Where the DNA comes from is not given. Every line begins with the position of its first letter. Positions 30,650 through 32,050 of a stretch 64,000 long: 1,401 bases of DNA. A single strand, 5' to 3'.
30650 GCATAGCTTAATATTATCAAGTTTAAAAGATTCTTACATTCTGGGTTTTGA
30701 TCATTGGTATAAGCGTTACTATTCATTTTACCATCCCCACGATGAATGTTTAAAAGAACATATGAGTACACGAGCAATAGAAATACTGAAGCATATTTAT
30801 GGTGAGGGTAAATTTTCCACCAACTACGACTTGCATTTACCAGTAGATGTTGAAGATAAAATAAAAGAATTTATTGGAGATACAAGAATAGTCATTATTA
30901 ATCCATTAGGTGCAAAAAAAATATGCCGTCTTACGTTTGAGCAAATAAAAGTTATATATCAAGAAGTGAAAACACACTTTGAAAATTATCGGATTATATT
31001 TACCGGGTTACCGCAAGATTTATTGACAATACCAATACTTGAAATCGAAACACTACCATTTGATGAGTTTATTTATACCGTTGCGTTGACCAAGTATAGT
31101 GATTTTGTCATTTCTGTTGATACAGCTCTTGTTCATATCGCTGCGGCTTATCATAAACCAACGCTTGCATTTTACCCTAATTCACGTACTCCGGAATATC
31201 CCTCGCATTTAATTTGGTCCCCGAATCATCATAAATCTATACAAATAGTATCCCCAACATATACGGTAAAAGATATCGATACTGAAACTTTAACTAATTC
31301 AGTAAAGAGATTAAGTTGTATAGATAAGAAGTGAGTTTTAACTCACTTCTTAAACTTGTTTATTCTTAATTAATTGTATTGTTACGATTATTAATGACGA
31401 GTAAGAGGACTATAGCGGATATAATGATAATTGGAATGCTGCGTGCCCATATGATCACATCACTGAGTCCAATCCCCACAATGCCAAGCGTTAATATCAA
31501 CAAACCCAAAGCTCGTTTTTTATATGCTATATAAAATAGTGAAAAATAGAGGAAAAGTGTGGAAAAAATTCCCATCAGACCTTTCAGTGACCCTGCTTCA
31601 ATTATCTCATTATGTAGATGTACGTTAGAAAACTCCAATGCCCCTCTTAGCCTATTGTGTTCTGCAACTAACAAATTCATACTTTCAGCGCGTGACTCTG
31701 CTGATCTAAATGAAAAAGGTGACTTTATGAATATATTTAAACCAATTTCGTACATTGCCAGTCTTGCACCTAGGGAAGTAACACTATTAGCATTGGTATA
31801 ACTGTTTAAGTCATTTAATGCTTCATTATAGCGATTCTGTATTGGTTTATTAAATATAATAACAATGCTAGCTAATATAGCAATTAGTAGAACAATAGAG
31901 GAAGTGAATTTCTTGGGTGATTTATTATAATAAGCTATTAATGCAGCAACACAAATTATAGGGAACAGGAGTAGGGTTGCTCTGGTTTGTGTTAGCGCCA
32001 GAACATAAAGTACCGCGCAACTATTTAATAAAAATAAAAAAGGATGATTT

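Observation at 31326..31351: Perfect 11-bp palindrome where the two long waa operons converge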

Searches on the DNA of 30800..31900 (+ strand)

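Call 5: search_dna_similar(query=window:30900-31800:+, collection=ecoli_genomes, mode=near, max_rows=30, rows=spread)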
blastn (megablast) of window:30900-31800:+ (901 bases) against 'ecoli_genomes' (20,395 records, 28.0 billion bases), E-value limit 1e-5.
Records with a match: 1033; places in all: 1033; records where one place covers at least 80% of the query: 1033.
Genomes with a match: 1032 of 5426; with a place that covers at least 80% of the query: 1032. Places per genome that has any: lowest 1, median 1, highest 2. On chromosomes: 1032 places; on plasmids: 1.
Best place of each record, by identity: >=99% 462; 95-99% 558; 90-95% 13.
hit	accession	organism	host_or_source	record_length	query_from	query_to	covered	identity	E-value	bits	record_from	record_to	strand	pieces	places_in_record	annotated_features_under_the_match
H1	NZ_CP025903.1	Escherichia coli strain 300709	Homo sapiens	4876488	1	901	100%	100.0%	0e+0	1664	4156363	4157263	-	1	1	waaU: glycosyltransferase family 9 protein | protein YibX | protein YibY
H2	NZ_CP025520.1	Escherichia coli strain DH5alpha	common laboratory strain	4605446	1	901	100%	100.0%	0e+0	1664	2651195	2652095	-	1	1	waaL: O-antigen ligase | waaU: glycosyltransferase family 9 protein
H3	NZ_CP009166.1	Escherichia coli 1303 strain 1303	Bos taurus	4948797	1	901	100%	100.0%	0e+0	1664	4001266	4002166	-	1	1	waaL: O-antigen ligase | waaU: glycosyltransferase family 9 protein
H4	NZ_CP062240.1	Escherichia coli strain AML001_ev02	not applicable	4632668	1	901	100%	100.0%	0e+0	1664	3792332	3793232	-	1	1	waaL: O-antigen ligase | waaU: glycosyltransferase family 9 protein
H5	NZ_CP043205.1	Escherichia coli O16:H48 strain PG20180054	mouse gut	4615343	1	901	100%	100.0%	0e+0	1664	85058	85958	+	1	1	waaU: glycosyltransferase family 9 protein | waaL: O-antigen ligase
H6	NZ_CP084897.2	Escherichia coli strain gb37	laboratory experiment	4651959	1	901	100%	100.0%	0e+0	1664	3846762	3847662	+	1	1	waaU: glycosyltransferase family 9 protein | waaL: O-antigen ligase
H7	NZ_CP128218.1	Escherichia coli strain TG1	Laboratory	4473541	1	901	100%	100.0%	0e+0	1664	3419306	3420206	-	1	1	waaL: O-antigen ligase | waaU: glycosyltransferase family 9 protein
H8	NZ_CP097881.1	Escherichia coli str. K-12 substr. MG1655 strain K-12 ...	not applicable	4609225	1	901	100%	100.0%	0e+0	1664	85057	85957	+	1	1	waaU: glycosyltransferase family 9 protein | waaL: O-antigen ligase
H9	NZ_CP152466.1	Escherichia coli strain Sel(eng_pnp-mut)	not applicable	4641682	1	901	100%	100.0%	0e+0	1664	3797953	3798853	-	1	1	waaL: O-antigen ligase | waaU: glycosyltransferase family 9 protein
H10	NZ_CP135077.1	Escherichia coli strain 19213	Homo sapiens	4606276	1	901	100%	100.0%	0e+0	1664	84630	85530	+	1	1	waaU: glycosyltransferase family 9 protein | waaL: O-antigen ligase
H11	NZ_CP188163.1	Escherichia coli strain TUM24568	Laboratory developed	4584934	1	901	100%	100.0%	0e+0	1664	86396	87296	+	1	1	waaU: glycosyltransferase family 9 protein | waaL: O-antigen ligase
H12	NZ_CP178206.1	Escherichia coli strain K-12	Homo sapiens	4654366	1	901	100%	100.0%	0e+0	1664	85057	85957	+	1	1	waaU: glycosyltransferase family 9 protein | waaL: O-antigen ligase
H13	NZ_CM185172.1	Escherichia coli str. K-12 substr. MG1655 strain K-12 ...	Homo sapiens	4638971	1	901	100%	100.0%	0e+0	1664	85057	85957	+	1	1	waaU: glycosyltransferase family 9 protein | waaL: O-antigen ligase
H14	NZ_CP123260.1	Escherichia coli strain YZLc4-1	chicken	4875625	1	901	100%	98.7%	0e+0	1598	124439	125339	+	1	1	waaU: glycosyltransferase family 9 protein | waaL: O-antigen ligase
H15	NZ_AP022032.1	Escherichia coli strain WP3-S18-ESBL-08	-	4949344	1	901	100%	96.6%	0e+0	1493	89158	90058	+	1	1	waaL: O-antigen ligase | waaU: glycosyltransferase family 9 protein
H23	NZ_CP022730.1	Escherichia coli strain SA186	Homo sapiens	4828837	4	901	100%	96.7%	0e+0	1493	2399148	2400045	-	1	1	waaL: O-antigen ligase | waaU: glycosyltransferase family 9 protein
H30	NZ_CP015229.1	Escherichia coli strain 06-00048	alfalfa sprout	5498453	1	901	100%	92.6%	0e+0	1293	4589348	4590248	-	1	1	waaU: glycosyltransferase family 9 protein | hypothetical protein (x2)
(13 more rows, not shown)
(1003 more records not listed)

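Call 6: get_annotated_region(hit=H1, flank=1500)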
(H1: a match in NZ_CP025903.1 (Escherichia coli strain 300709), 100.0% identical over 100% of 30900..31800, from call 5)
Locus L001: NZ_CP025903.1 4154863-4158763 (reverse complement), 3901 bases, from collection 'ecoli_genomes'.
description: Escherichia coli strain 300709 chromosome, complete genome
organism: Escherichia coli strain 300709 (NCBI taxid 562)
replicon: chromosome; assembly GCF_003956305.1
host: Homo sapiens; source: stool; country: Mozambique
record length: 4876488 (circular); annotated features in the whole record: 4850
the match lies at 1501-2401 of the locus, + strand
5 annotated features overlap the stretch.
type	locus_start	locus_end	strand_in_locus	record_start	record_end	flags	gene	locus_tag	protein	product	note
CDS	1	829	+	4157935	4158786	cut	waaZ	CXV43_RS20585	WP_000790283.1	3-deoxy-D-manno-oct-2-ulosonate III transferase WaaZ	-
CDS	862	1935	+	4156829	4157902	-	waaU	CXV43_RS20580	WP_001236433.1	glycosyltransferase family 9 protein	-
CDS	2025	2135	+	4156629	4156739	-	-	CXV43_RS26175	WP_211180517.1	protein YibY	-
CDS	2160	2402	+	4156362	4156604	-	-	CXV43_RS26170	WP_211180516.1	protein YibX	-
CDS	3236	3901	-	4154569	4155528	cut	rfaC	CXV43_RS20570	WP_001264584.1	lipopolysaccharide heptosyltransferase RfaC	-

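Call 30: get_annotated_region(hit=H30, flank=300)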
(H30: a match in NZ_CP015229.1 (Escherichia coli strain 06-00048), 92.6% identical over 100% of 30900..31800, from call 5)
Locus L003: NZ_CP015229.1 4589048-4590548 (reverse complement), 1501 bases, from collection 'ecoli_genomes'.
description: Escherichia coli strain 06-00048 chromosome, complete genome
organism: Escherichia coli strain 06-00048 (NCBI taxid 562)
replicon: chromosome; assembly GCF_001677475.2
host: -; source: alfalfa sprout; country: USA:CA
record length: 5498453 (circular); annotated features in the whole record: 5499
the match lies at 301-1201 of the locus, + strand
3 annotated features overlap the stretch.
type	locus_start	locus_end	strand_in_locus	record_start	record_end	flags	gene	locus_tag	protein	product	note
CDS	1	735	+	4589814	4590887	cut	waaU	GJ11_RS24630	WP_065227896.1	glycosyltransferase family 9 protein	-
CDS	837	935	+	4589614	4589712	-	-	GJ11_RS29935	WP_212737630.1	hypothetical protein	-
CDS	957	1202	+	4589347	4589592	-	-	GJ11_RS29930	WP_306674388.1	hypothetical protein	-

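Call 31: get_annotated_region(hit=H15, flank=300)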
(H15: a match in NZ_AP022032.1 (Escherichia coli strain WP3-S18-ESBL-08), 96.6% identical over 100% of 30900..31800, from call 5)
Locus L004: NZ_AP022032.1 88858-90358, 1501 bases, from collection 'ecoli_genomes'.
description: Escherichia coli strain WP3-S18-ESBL-08 chromosome, complete genome
organism: Escherichia coli strain WP3-S18-ESBL-08 (NCBI taxid 562)
replicon: chromosome; assembly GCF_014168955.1
host: -; source: -; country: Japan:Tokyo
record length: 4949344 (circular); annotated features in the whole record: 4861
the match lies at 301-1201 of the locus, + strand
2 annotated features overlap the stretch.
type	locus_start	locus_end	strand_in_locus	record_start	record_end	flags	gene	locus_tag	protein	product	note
CDS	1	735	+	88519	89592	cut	waaU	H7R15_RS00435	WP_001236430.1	glycosyltransferase family 9 protein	-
CDS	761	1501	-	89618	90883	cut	waaL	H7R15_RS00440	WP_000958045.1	O-antigen ligase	-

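Call 32: get_annotated_region(hit=H14, flank=300)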
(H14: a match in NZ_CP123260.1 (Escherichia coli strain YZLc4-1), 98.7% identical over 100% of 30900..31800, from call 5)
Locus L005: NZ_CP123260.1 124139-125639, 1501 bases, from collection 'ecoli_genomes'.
description: Escherichia coli strain YZLc4-1 chromosome, complete genome
organism: Escherichia coli strain YZLc4-1 (NCBI taxid 562)
replicon: chromosome; assembly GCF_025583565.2
host: chicken; source: feces; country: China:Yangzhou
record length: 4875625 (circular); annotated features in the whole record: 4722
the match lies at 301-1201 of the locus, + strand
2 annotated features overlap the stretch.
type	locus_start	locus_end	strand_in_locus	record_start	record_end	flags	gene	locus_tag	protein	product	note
CDS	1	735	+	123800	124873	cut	waaU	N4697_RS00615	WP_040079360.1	glycosyltransferase family 9 protein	-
CDS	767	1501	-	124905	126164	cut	waaL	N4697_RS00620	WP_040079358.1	O-antigen ligase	-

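Call 33: get_annotated_region(hit=H23, flank=300)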
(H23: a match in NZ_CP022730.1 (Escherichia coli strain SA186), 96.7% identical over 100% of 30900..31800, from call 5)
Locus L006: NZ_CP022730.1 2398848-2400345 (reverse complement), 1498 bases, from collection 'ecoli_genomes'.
description: Escherichia coli strain SA186 chromosome, complete genome
organism: Escherichia coli strain SA186 (NCBI taxid 562)
replicon: chromosome; assembly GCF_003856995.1
host: Homo sapiens; source: urine; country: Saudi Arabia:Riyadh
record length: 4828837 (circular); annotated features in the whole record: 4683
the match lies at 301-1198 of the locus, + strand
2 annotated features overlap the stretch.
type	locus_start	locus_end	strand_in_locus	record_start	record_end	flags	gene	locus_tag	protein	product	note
CDS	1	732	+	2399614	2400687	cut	waaU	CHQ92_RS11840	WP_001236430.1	glycosyltransferase family 9 protein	-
CDS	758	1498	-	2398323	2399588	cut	waaL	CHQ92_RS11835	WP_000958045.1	O-antigen ligase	-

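Call 49: search_rna_families(source=window, start=30800, end=31900, threshold=evalue, max_evalue=1)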
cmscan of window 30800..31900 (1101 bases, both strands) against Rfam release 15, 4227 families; matches with E-value up to 1: 2.
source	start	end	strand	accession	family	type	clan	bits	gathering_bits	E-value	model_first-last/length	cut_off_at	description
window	31323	31374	-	RF01403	STnc290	Gene; sRNA;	-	25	60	0.081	1-65/65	no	STnc290 Hfq binding RNA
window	31095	31196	+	RF01515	Afu_514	Gene; snRNA; snoRNA; CD-box;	-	18.2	39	0.95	1-106/106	no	A. fumigatus snoRNA Afu_514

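Call 50: search_rna_families(source=window, start=31250, end=31450, threshold=evalue, max_evalue=10, show_alignments=3)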
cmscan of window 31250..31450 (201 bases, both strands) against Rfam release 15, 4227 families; matches with E-value up to 10: 18.
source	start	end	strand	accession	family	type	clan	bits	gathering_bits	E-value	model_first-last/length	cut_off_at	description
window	31323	31374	-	RF01403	STnc290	Gene; sRNA;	-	25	60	0.015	1-65/65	no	STnc290 Hfq binding RNA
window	31369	31395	-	RF03138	S16-Flavobacteria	Cis-reg; leader;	-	20.8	35.7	4.9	1-35/35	no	S16-Flavobacteria ribosomal protein leader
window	31322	31353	-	RF00837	mir-251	Gene; miRNA;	CL00135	20.1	45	0.062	1-61/61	no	microRNA mir-251 microRNA precursor family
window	31321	31357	-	RF03880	mir-1684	Gene; miRNA;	-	17.7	60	0.38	1-87/87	no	mir-1684 microRNA precursor family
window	31325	31396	-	RF04339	Plastid-psbJ-3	Cis-reg;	CL00152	17.1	61.7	0.98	1-125/125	no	Plastid-psbJ-3 3UTR RNA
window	31290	31364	+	RF02384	FasX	Gene; sRNA;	-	15.8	100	1.4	1-205/205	no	FasX small RNA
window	31329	31369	-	RF01742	lactis-plasmid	Gene; sRNA;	-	15.7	70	4.3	1-106/106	no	lactis-plasmid RNA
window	31321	31363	+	RF03735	mir-1502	Gene; miRNA;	-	15.3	66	8.1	1-59/59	no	mir-1502 microRNA precursor family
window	31319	31359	-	RF00027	let-7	Gene; miRNA;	CL00148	15.1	53.5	1.7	1-84/84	no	let-7 microRNA precursor family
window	31294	31373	+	RF03616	MIR1888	Gene; miRNA;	-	14.5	72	4.1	1-101/101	no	MIR1888 microRNA precursor family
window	31317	31352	+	RF04339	Plastid-psbJ-3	Cis-reg;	CL00152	14.1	61.7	4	47-125/125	no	Plastid-psbJ-3 3UTR RNA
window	31294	31356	-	RF02320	TtnuHACA13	Gene; snRNA; snoRNA; HACA-box;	-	14.1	100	5.3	52-114/134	no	Tetrahymena snoRNA TtnuHACA13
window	31364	31401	+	RF01324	CRISPR-DR11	Gene; CRISPR;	-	14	45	4.8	1-36/36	no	CRISPR RNA direct repeat element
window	31320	31357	-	RF03642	MIR5743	Gene; miRNA;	-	13.6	111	8.4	1-81/81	no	MIR5743 microRNA precursor family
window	31324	31353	+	RF03173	mir-4504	Gene; miRNA;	-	13.5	104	5.4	1-92/92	no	mir-4504 microRNA precursor family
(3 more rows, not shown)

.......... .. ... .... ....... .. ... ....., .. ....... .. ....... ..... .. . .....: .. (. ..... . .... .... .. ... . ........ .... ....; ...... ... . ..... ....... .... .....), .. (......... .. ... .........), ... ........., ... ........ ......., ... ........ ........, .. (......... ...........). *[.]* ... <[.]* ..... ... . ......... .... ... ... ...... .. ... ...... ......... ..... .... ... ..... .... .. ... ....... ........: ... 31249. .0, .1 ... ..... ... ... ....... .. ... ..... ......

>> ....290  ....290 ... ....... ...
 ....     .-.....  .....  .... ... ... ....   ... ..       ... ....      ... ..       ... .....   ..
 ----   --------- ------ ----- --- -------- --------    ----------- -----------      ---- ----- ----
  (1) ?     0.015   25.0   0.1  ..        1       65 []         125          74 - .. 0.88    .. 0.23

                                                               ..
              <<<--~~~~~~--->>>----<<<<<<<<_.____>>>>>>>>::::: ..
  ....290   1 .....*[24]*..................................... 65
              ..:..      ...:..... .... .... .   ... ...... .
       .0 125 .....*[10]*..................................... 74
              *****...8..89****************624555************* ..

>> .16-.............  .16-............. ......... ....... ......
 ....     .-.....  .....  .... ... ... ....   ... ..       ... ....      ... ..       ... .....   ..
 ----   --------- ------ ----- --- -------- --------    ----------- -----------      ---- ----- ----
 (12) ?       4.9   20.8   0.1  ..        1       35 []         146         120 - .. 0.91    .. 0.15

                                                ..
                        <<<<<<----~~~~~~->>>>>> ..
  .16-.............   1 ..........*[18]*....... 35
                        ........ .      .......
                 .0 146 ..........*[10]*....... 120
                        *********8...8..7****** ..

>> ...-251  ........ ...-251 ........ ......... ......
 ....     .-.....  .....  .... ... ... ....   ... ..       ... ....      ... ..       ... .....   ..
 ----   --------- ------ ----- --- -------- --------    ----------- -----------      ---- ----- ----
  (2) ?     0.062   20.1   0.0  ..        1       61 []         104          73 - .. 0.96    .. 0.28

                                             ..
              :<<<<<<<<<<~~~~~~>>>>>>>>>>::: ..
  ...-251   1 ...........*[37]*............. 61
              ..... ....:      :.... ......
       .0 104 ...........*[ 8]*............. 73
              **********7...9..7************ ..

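Call 73: search_dna_similar(query=window:31311-31366:+, collection=ecoli_genomes, mode=near, max_evalue=10, max_rows=40, rows=spread)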
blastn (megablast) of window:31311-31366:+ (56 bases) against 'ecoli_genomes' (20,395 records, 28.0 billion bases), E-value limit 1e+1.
Records with a match: 1033; places in all: 1033; records where one place covers at least 80% of the query: 1023.
Genomes with a match: 1032 of 5426; with a place that covers at least 80% of the query: 1022. Places per genome that has any: lowest 1, median 1, highest 2. On chromosomes: 1032 places; on plasmids: 1.
Best place of each record, by identity: >=99% 1029; 95-99% 4.
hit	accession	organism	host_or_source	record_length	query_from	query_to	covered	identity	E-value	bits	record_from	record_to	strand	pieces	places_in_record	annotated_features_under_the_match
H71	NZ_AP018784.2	Escherichia coli strain SK1144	-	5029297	1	56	100%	100.0%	3e-20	104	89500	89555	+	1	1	waaU: glycosyltransferase family 9 protein | waaL: O-antigen ligase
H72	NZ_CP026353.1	Escherichia coli strain 4A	not applicable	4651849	1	56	100%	100.0%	3e-20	104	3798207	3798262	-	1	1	waaU: glycosyltransferase family 9 protein | waaL: O-antigen ligase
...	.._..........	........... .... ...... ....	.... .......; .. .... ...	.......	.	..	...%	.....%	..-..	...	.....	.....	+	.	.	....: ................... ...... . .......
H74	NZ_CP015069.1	Escherichia coli strain Ecol_743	Homo sapiens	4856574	1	56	100%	100.0%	3e-20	104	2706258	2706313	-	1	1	waaU: glycosyltransferase family 9 protein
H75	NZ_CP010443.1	Escherichia coli K-12 strain K-12 MG1655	not applicable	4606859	1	56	100%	100.0%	3e-20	104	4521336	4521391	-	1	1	waaU: glycosyltransferase family 9 protein | waaL: O-antigen ligase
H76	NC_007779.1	Escherichia coli str. K-12 substr. W3110 strain K-12 ...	-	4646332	1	56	100%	100.0%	3e-20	104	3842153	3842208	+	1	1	waaU: glycosyltransferase family 9 protein | waaL: O-antigen ligase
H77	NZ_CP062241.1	Escherichia coli strain AML001_ev01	not applicable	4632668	1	56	100%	100.0%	3e-20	104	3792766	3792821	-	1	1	waaU: glycosyltransferase family 9 protein | waaL: O-antigen ligase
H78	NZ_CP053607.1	Escherichia coli strain NEB5-alpha_F'Iq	not applicable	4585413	1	56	100%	100.0%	3e-20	104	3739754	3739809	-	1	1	waaU: glycosyltransferase family 9 protein | waaL: O-antigen ligase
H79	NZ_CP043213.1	Escherichia coli O16:H48 strain CV601gfp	missing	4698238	1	56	100%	100.0%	3e-20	104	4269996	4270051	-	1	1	waaU: glycosyltransferase family 9 protein | waaL: O-antigen ligase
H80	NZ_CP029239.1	Escherichia coli strain BH212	Homo sapiens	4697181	1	56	100%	100.0%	3e-20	104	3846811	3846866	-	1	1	waaU: glycosyltransferase family 9 protein | waaL: O-antigen ligase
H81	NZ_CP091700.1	Escherichia coli strain KFu019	river water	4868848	1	56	100%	100.0%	3e-20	104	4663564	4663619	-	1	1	waaU: glycosyltransferase family 9 protein | waaL: O-antigen ligase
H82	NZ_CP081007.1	Escherichia coli strain XL1-Blue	-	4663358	1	56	100%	100.0%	3e-20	104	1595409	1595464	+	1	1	waaU: glycosyltransferase family 9 protein | waaL: O-antigen ligase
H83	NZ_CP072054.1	Escherichia coli strain K1508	not applicable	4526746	1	56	100%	100.0%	3e-20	104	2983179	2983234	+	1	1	waaU: glycosyltransferase family 9 protein | waaL: O-antigen ligase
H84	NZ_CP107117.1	Escherichia coli strain S13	human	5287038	1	56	100%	100.0%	3e-20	104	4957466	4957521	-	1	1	waaU: glycosyltransferase family 9 protein | waaL: O-antigen ligase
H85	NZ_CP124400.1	Escherichia coli strain AVS0528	wastewater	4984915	1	56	100%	100.0%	3e-20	104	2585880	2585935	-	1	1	waaU: glycosyltransferase family 9 protein | waaL: O-antigen ligase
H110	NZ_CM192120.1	Escherichia coli strain MEW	Pagophila eburnea (ivory gull)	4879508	15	42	50%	100.0%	9e-5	53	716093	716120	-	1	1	waaU: glycosyltransferase family 9 protein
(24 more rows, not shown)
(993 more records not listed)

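Call 74: get_annotated_region(hit=H110, flank=150)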
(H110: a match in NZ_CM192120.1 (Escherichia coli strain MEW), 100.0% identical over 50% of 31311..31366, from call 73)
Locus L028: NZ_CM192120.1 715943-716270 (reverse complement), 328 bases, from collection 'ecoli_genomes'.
description: Escherichia coli strain MEW chromosome, whole genome shotgun sequence
organism: Escherichia coli strain MEW (NCBI taxid 562)
replicon: chromosome; assembly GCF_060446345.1
host: Pagophila eburnea (ivory gull); source: Liver of the Ivory Gull; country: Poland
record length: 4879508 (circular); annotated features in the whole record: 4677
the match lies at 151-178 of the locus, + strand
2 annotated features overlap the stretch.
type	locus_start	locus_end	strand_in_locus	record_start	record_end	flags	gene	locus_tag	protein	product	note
CDS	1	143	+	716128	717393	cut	waaL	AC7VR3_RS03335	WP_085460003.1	O-antigen ligase family protein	-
CDS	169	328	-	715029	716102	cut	waaU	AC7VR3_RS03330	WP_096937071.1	glycosyltransferase family 9 protein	-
